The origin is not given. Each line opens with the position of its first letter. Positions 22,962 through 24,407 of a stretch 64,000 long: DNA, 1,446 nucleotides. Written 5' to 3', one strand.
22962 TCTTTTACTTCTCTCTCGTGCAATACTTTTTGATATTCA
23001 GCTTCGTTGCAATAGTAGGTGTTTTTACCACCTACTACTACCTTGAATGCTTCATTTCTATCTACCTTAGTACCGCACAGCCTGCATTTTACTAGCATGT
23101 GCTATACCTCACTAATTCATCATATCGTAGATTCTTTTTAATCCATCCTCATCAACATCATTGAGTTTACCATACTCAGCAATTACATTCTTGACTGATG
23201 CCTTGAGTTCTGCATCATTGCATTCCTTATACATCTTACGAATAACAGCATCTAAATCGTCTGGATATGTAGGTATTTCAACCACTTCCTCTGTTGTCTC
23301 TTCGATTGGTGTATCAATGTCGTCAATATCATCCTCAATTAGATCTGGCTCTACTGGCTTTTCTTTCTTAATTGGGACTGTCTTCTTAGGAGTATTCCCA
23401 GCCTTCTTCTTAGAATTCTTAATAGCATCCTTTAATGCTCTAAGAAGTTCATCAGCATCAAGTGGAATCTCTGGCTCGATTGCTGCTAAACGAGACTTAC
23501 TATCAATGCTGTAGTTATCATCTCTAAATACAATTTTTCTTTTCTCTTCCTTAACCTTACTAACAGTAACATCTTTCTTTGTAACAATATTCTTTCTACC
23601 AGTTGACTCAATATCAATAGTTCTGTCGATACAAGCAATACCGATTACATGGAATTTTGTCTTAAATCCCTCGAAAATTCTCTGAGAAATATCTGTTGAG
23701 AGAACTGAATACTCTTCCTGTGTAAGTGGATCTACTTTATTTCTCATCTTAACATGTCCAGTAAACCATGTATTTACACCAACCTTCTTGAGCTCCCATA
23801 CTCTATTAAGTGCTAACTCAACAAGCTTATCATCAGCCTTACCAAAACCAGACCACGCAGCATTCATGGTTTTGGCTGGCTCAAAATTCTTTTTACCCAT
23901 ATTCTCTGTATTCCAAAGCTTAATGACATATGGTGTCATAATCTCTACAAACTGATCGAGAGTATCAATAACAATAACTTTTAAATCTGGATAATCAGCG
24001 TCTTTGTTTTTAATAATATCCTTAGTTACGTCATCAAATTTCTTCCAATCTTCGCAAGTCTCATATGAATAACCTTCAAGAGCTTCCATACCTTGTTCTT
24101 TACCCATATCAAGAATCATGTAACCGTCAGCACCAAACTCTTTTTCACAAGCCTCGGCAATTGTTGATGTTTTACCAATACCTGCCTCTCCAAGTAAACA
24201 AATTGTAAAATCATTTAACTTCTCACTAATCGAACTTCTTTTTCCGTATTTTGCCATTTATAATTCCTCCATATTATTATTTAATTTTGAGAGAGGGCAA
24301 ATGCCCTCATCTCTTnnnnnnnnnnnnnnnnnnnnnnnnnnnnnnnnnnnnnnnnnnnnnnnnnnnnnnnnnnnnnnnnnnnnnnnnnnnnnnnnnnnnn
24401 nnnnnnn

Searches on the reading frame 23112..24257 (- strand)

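Call 87: search_protein_families(library=pfam, proteins=[window:23112-24257:-], max_evalue=0.001)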
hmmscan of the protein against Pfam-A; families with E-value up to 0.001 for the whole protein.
window:23112-24257:- (381 aa): 1 family
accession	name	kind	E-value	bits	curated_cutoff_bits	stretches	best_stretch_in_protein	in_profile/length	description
PF13479.12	AAA_24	-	3.9e-21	76.2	27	1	18-257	4-195/195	AAA domain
